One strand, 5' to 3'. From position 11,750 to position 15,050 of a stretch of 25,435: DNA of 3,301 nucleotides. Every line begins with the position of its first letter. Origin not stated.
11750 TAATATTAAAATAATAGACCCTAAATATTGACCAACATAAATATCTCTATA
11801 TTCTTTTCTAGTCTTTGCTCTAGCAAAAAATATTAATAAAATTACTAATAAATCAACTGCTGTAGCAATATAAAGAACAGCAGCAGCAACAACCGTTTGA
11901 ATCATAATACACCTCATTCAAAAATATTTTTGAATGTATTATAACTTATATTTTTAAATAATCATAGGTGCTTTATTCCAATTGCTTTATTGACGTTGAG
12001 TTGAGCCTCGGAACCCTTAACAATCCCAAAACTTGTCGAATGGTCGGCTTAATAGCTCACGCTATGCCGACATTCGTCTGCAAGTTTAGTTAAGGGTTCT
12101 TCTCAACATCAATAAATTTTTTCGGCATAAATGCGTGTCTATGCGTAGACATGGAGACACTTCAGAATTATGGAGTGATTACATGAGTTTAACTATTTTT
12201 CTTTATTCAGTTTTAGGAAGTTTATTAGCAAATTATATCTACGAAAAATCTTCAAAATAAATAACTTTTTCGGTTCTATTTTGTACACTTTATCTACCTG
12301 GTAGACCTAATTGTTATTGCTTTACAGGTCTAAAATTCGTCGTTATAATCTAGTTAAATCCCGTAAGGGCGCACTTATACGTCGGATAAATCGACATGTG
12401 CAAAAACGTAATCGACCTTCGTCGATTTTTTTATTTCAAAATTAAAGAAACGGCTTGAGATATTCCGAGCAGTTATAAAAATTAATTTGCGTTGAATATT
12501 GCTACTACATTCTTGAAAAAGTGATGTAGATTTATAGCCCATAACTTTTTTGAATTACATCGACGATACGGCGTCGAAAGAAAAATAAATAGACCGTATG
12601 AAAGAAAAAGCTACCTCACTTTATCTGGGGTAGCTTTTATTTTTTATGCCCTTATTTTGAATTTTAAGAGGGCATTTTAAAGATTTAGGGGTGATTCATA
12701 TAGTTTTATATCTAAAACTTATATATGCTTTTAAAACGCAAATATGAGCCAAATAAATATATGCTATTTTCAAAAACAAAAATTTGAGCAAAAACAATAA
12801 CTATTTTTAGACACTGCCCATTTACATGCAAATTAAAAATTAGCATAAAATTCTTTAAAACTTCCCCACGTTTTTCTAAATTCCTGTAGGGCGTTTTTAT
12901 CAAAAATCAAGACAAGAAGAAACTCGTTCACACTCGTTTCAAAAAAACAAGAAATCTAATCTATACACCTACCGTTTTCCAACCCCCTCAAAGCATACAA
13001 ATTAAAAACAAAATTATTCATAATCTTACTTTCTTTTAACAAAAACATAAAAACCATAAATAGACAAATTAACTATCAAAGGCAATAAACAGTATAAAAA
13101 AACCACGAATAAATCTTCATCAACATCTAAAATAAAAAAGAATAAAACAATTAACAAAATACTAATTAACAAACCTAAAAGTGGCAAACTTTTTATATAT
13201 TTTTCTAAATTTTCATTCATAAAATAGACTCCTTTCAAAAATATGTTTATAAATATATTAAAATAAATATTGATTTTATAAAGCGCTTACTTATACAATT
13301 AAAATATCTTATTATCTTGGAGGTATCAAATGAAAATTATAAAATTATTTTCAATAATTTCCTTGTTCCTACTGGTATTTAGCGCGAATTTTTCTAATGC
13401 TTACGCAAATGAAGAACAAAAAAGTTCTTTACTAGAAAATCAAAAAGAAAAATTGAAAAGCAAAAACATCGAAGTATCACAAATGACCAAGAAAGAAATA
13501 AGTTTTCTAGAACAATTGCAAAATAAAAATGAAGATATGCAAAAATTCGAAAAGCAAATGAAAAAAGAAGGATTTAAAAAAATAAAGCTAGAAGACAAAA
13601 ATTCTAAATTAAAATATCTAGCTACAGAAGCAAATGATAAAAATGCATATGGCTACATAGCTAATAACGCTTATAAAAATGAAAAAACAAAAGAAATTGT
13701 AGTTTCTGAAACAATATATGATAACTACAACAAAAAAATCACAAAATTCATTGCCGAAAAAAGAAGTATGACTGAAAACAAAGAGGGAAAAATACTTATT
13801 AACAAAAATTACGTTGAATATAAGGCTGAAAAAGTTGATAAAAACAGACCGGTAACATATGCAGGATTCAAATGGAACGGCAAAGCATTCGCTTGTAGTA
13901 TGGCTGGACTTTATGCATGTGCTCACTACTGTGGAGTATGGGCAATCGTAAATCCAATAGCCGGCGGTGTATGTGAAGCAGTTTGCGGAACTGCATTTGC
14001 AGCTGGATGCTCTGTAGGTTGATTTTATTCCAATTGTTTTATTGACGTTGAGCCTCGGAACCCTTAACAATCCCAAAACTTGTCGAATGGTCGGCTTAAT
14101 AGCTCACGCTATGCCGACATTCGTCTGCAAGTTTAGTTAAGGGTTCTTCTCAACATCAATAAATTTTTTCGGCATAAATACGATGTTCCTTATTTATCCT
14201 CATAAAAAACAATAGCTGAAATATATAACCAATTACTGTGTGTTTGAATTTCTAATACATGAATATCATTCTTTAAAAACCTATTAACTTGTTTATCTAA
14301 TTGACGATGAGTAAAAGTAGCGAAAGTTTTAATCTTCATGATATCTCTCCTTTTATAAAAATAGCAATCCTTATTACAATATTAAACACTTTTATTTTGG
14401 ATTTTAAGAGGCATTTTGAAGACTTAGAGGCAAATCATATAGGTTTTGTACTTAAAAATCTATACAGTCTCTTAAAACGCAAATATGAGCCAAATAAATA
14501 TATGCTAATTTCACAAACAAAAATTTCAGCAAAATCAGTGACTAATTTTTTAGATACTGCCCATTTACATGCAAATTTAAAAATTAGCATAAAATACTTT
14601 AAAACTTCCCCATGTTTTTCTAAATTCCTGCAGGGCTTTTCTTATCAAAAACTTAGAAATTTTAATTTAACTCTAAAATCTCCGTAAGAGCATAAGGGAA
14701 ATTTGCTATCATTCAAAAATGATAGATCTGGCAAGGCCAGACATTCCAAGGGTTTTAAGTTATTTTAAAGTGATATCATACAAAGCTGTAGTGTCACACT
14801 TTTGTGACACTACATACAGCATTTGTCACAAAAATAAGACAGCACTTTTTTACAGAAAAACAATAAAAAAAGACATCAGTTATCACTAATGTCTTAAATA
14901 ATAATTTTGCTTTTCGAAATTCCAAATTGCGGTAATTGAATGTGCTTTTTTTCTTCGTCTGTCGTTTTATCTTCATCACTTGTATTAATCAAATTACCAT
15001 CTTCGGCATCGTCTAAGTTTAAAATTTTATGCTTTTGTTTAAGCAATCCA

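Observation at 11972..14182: Two copies of a 165-bp multi-stem palindromic element bracket a 1.9-kb accessory segment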

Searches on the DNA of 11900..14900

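Call 72: search_rna_families(source=window, start=11900, end=14900, threshold=evalue, max_evalue=1)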
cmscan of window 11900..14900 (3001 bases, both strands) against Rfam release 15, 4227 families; matches with E-value up to 1: 3.
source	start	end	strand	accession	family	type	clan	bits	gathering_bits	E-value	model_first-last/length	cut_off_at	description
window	12388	12610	+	RF02842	RefA1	Gene; sRNA;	-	262.4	94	1.6e-64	1-222/222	no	Enterococcus sRNA A1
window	12574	12637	+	RF02844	RefA9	Gene; antisense;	-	27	49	0.29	1-64/64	no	Enterococcus sRNA A9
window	12604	12669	-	RF02580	tsr31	Gene; sRNA;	-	26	50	0.25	1-70/70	no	S. aureus tsr31 small RNA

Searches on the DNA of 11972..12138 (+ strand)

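Call 9: search_dna_similar(query=window:11972-12138:+, collection=plasmids, mode=near, max_rows=40)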
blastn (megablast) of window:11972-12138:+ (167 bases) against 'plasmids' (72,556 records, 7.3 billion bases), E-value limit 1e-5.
Records with a match: 1969; places in all: 3171; records where one place covers at least 80% of the query: 1895.
Best place of each record, by identity: >=99% 2; 95-99% 1021; 90-95% 871; 80-90% 75.
By first word of the organism name: Staphylococcus 1919; Mammaliicoccus 18; Enterococcus 8; Lactococcus 5; Macrococcoides 4; Bacillus 3; Macrococcus 3; Klebsiella 1; Streptomyces 1; Rhodanobacter 1; and 6 more.
By predicted mobility (MOB-suite, as given by PLSDB): mobilizable 1395; non-mobilizable 484; conjugative 90.
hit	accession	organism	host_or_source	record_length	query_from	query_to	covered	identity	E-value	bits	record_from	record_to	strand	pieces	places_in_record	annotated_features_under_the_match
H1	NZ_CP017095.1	Staphylococcus aureus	Homo sapiens,purulent absess from ...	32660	1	167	100%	97.0%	7e-72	276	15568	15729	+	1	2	none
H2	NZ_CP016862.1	Staphylococcus aureus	Homo sapiens,Purulent absess from ...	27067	1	167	100%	97.0%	7e-72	276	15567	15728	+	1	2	none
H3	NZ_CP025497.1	Staphylococcus aureus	Homo sapiens,purulent abscess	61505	1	167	100%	97.0%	7e-72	276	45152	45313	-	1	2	none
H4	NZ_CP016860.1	Staphylococcus aureus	Homo sapiens,Nose from military trainee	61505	1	167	100%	97.0%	7e-72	276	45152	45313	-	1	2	none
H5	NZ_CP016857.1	Staphylococcus aureus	Homo sapiens,Purulent absess from ...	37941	1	167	100%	97.0%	7e-72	276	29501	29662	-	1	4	none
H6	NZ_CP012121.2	Staphylococcus aureus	Homo sapiens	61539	1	167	100%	97.0%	7e-72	276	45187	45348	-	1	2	none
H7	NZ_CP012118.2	Staphylococcus aureus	Homo sapiens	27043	1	167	100%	97.0%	7e-72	276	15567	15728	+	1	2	none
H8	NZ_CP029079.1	Staphylococcus aureus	-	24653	1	167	100%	97.0%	7e-72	276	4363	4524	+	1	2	none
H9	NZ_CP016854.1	Staphylococcus aureus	Homo sapiens,Nose from military trainee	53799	1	167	100%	97.0%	7e-72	276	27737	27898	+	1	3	none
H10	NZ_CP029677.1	Staphylococcus aureus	-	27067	1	167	100%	97.0%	7e-72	276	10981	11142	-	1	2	none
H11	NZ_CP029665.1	Staphylococcus aureus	-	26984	1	167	100%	97.0%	7e-72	276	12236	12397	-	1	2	none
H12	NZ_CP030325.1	Staphylococcus aureus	-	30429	1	167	100%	97.0%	7e-72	276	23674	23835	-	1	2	none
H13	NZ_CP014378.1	Staphylococcus aureus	Homo sapiens,sputum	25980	1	167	100%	97.0%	7e-72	276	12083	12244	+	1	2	none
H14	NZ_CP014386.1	Staphylococcus aureus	Homo sapiens,Pus leg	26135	1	167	100%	97.0%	7e-72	276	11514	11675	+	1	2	none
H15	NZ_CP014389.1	Staphylococcus aureus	Homo sapiens,Nose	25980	1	167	100%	97.0%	7e-72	276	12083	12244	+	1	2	none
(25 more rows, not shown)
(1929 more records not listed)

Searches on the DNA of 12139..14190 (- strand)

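Call 35: search_dna_similar(query=window:14020-14190:-, collection=plasmids, mode=distant, max_rows=60, rows=spread, max_evalue=0.001)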
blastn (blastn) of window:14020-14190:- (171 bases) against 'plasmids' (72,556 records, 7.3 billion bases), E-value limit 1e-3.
Records with a match: 2180; places in all: 3547; records where one place covers at least 80% of the query: 2037.
Best place of each record, by identity: >=99% 355; 95-99% 1415; 90-95% 244; 80-90% 134; 60-80% 32.
By first word of the organism name: Staphylococcus 2098; Mammaliicoccus 26; Enterococcus 10; Lactococcus 7; Macrococcoides 6; Ligilactobacillus 6; Limosilactobacillus 4; Bacillus 3; Macrococcus 3; Latilactobacillus 3; and 12 more.
By predicted mobility (MOB-suite, as given by PLSDB): mobilizable 1533; non-mobilizable 554; conjugative 93.
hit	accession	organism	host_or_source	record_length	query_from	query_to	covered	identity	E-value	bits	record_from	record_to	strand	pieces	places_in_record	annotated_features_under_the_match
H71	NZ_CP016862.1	Staphylococcus aureus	Homo sapiens,Purulent absess from ...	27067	1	171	100%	100.0%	6e-82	309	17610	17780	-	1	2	putative immunity/bacteriocin fusion bifunctional protein | hypothetical protein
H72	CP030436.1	Staphylococcus aureus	Homo sapiens,nares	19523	1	171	100%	100.0%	6e-82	309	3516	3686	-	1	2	hypothetical protein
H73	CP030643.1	Staphylococcus aureus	Homo sapiens,blood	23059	1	171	100%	100.0%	6e-82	309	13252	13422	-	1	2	hypothetical protein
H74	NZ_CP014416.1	Staphylococcus aureus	Homo sapiens,Nose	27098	1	171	100%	100.0%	6e-82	309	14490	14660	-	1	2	putative immunity/bacteriocin fusion bifunctional protein | hypothetical protein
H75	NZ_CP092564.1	Staphylococcus aureus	Homo sapiens,Nephrostomy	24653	1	171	100%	100.0%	6e-82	309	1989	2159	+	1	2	putative immunity/bacteriocin fusion bifunctional protein | hypothetical protein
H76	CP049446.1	Staphylococcus aureus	Homo sapiens,blood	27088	1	171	100%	100.0%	6e-82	309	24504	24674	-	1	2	hypothetical protein (x2)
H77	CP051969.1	Staphylococcus aureus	Homo sapiens,blood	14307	1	171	100%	100.0%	6e-82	309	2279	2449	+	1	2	hypothetical protein (x2)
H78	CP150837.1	Staphylococcus aureus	-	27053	1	171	100%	100.0%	6e-82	309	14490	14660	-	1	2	putative immunity/bacteriocin fusion bifunctional protein | hypothetical protein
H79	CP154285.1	Staphylococcus aureus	Homo sapiens,blood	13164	1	171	100%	100.0%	6e-82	309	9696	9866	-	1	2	putative immunity/bacteriocin fusion bifunctional protein | hypothetical protein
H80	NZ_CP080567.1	Staphylococcus aureus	Homo sapiens,blood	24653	1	171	100%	99.4%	3e-80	305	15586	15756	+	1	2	putative immunity/bacteriocin fusion bifunctional protein | hypothetical protein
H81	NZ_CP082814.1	Staphylococcus aureus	Homo sapiens,Swab from ear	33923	1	167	98%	98.8%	5e-77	293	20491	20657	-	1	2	none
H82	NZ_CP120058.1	Staphylococcus aureus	Canis lupus familiaris,cell ...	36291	1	167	98%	98.8%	5e-77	293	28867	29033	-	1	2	hypothetical protein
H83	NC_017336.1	Staphylococcus aureus subsp. aureus ST398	-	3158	3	167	96%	97.6%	4e-72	277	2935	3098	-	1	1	none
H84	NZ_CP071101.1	Staphylococcus aureus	Homo sapiens,blood (platelets),isolated ...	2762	3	167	96%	97.0%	2e-70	272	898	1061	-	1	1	none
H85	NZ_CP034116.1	Staphylococcus epidermidis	Homo sapiens,single isolate,skin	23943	4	167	96%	97.0%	5e-70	270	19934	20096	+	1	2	none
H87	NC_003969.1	Staphylococcus epidermidis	-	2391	6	167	95%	97.5%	1e-71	275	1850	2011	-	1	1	none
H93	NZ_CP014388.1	Staphylococcus aureus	Homo sapiens,Nose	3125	9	167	93%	98.1%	4e-71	274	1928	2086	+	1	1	none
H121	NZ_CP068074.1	Staphylococcus condimenti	-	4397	13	167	91%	92.3%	6e-57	226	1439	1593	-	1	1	none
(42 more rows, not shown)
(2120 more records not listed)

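Call 36: get_annotated_region(hit=H93, flank=3000)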
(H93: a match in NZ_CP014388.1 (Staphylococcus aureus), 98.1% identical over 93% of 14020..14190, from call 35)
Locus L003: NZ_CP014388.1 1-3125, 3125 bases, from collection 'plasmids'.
description: Staphylococcus aureus strain USA300-SUR8 plasmid pUSA01-1-SUR8, complete sequence
organism: Staphylococcus aureus (NCBI taxid 1280)
taxonomy: Bacteria; Bacillota; Bacilli; Bacillales; Staphylococcaceae; Staphylococcus; Staphylococcus aureus
host: -; source: Homo sapiens,Nose; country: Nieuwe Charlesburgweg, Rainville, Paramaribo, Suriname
typing (MOB-suite, as given by PLSDB): mobilizable; replicon rep_cluster_1017
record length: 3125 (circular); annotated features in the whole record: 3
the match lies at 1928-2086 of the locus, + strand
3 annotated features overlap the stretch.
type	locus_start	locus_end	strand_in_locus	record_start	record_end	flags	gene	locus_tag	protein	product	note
CDS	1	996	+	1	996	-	-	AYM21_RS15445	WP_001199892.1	protein rep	-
CDS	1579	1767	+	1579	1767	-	-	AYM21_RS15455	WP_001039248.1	hypothetical protein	-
CDS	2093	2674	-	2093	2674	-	-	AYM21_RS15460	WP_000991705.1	hypothetical protein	-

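Call 37: get_annotated_region(hit=H87, flank=3000)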
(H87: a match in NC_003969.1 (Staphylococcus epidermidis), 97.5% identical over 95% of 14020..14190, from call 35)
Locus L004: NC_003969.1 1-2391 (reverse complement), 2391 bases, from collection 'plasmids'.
description: Staphylococcus epidermidis plasmid pSepCH, complete sequence
organism: Staphylococcus epidermidis (NCBI taxid 1282)
taxonomy: Bacteria; Bacillota; Bacilli; Bacillales; Staphylococcaceae; Staphylococcus; Staphylococcus epidermidis
host: -; source: -; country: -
typing (MOB-suite, as given by PLSDB): non-mobilizable; replicon rep_cluster_2133
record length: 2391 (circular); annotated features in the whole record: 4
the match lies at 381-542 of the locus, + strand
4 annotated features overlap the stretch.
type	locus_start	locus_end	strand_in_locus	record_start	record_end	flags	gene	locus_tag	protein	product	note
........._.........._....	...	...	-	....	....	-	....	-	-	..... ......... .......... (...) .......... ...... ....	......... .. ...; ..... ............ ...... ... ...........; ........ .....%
predicted_resistance_gene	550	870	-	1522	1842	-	qacC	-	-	quaternary ammonium compound efflux SMR transporter QacC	predicted by amrfinderplus; class QUATERNARY AMMONIUM; identity 100.0%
CDS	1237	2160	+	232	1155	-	-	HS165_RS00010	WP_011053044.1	protein rep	GO:0006260 - DNA replication [Evidence IEA]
CDS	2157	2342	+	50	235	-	-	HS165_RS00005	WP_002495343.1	hypothetical protein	-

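Call 38: get_annotated_region(hit=H83, flank=3500)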
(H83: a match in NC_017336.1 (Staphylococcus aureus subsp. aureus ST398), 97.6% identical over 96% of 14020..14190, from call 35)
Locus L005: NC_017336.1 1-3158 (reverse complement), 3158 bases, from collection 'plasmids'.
description: Staphylococcus aureus subsp. aureus ST398 plasmid pS0385-3, complete sequence
organism: Staphylococcus aureus subsp. aureus ST398 (NCBI taxid 523796)
taxonomy: Bacteria; Bacillota; Bacilli; Bacillales; Staphylococcaceae; Staphylococcus; Staphylococcus aureus; Staphylococcus aureus subsp. aureus ST398
host: -; source: -; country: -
typing (MOB-suite, as given by PLSDB): non-mobilizable; replicon rep_cluster_1017
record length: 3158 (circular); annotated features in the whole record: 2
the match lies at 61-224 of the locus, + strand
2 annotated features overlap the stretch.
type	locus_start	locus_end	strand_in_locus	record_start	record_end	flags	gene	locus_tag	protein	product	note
CDS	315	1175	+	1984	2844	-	-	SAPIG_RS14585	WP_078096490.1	AraC family transcriptional regulator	-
CDS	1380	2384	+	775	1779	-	-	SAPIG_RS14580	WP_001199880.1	protein rep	-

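Call 39: get_annotated_region(hit=H121, flank=4500)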
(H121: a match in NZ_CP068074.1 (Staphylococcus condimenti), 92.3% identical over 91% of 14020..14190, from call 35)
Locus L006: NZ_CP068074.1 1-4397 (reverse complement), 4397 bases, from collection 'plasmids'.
description: Staphylococcus condimenti strain FDAARGOS_1148 plasmid unnamed1, complete sequence
organism: Staphylococcus condimenti (NCBI taxid 70255)
taxonomy: Bacteria; Bacillota; Bacilli; Bacillales; Staphylococcaceae; Staphylococcus; Staphylococcus condimenti
host: -; source: -; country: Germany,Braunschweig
typing (MOB-suite, as given by PLSDB): mobilizable; replicon rep_cluster_1118; relaxase MOBP
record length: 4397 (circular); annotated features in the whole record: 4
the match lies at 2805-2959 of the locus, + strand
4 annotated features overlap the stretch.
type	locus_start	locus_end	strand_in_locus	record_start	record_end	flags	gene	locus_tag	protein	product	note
CDS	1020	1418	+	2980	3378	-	mobC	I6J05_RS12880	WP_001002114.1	plasmid mobilization relaxosome protein MobC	-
CDS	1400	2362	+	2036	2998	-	-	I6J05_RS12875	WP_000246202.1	relaxase/mobilization nuclease domain-containing protein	-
CDS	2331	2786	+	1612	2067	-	-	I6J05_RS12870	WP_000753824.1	DUF334 domain-containing protein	-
CDS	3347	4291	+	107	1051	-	-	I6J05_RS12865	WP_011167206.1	replication initiation factor domain-containing protein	GO:0006270 - DNA replication initiation [Evidence IEA]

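Call 46: search_dna_similar(query=window:12139-14023:+, collection=plasmids, mode=near, max_rows=60, rows=spread)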
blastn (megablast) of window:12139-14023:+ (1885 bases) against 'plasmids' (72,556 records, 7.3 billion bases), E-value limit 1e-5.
Records with a match: 1631; places in all: 2118; records where one place covers at least 80% of the query: 359.
Best place of each record, by identity: >=99% 411; 95-99% 394; 90-95% 234; 80-90% 590; 60-80% 2.
By first word of the organism name: Staphylococcus 1605; Mammaliicoccus 10; Enterococcus 6; Macrococcoides 5; Macrococcus 2; Rhodanobacter 1; Citrobacter 1; Weissella 1.
By predicted mobility (MOB-suite, as given by PLSDB): mobilizable 1218; non-mobilizable 246; conjugative 167.
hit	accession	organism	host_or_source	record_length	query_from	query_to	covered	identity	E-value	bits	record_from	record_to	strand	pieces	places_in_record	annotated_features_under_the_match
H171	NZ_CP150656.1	Staphylococcus aureus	Homo sapiens,blood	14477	1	1885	100%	100.0%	0e+0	3482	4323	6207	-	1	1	putative immunity/bacteriocin fusion bifunctional protein | hypothetical protein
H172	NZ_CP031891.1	Staphylococcus aureus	Homo sapiens,nasal perirectal swab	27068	1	1885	100%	99.9%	0e+0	3476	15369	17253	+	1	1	putative immunity/bacteriocin fusion bifunctional protein | hypothetical protein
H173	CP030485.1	Staphylococcus aureus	Homo sapiens,blood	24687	1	1885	100%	99.9%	0e+0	3476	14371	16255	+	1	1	hypothetical protein (x2)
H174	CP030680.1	Staphylococcus aureus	Homo sapiens,blood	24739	1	1885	100%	99.9%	0e+0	3476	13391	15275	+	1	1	hypothetical protein (x2)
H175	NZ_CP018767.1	Staphylococcus aureus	Homo sapiens,UNK,Human_no contact with ...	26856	1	1885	100%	99.9%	0e+0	3476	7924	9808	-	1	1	putative immunity/bacteriocin fusion bifunctional protein | hypothetical protein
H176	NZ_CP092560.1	Staphylococcus aureus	Homo sapiens,urine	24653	1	1885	100%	99.9%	0e+0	3476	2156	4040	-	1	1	putative immunity/bacteriocin fusion bifunctional protein | hypothetical protein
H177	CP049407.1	Staphylococcus aureus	Homo sapiens,blood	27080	1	1885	100%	99.9%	0e+0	3476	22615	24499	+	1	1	hypothetical protein (x2)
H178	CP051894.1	Staphylococcus aureus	Homo sapiens,blood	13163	1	1885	100%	99.9%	0e+0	3476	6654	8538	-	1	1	hypothetical protein (x2)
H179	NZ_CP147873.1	Staphylococcus aureus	-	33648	1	1885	100%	99.9%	0e+0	3476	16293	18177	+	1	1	putative immunity/bacteriocin fusion bifunctional protein | hypothetical protein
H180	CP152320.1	Staphylococcus aureus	-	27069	1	1885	100%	99.9%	0e+0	3476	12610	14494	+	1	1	putative immunity/bacteriocin fusion bifunctional protein | hypothetical protein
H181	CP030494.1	Staphylococcus aureus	Homo sapiens,blood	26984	1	1885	100%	99.9%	0e+0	3470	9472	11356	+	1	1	hypothetical protein (x2)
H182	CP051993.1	Staphylococcus aureus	Homo sapiens,blood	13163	1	1885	100%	99.9%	0e+0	3469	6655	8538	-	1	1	hypothetical protein (x2)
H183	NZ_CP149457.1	Staphylococcus aureus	Homo sapiens,blood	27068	1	1885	100%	98.5%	0e+0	3772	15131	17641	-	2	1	putative immunity/bacteriocin fusion bifunctional protein | hypothetical protein (x2)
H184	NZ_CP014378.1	Staphylococcus aureus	Homo sapiens,sputum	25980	473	1885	75%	99.9%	0e+0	2599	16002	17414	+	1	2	putative immunity/bacteriocin fusion bifunctional protein | hypothetical protein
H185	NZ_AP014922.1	Staphylococcus aureus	Homo sapiens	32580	1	768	41%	98.1%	0e+0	1339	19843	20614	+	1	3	none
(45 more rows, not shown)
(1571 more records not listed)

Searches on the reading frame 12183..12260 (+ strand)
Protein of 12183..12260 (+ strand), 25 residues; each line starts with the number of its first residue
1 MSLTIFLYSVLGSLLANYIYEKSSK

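Call 78: search_protein_families(library=ncbifam, proteins=[window:12183-12260:+], max_evalue=0.01)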
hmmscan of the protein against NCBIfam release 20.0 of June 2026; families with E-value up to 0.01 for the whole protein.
window:12183-12260:+ (25 aa): 0 families

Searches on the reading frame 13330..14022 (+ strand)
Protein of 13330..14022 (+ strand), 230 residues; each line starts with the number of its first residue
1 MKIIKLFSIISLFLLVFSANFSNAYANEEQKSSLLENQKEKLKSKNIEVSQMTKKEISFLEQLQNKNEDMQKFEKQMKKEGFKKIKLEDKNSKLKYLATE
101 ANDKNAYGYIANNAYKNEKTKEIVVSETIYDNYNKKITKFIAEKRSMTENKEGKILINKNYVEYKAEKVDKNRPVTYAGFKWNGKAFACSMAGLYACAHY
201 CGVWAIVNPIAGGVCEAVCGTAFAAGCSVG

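Call 52: search_protein_families(library=pfam, proteins=[window:13330-14022:+], max_evalue=0.01)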
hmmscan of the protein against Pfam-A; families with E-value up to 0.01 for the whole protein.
window:13330-14022:+ (230 aa): 1 family
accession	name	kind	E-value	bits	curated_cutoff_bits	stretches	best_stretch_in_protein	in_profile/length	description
PF10805.13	DUF2730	-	0.0056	17.2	24.9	0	8-78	12-87/102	Protein of unknown function (DUF2730)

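Call 78: search_protein_families(library=ncbifam, proteins=[window:13330-14022:+], max_evalue=0.01)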
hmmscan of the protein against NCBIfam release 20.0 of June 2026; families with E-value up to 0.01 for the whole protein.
window:13330-14022:+ (230 aa): 1 family
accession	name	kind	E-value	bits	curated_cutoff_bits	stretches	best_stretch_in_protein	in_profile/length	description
TIGR04450.1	Gpos_C8_like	subfamily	1.3e-80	270.5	27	1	8-228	1-240/240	putative immunity/bacteriocin fusion bifunctional protein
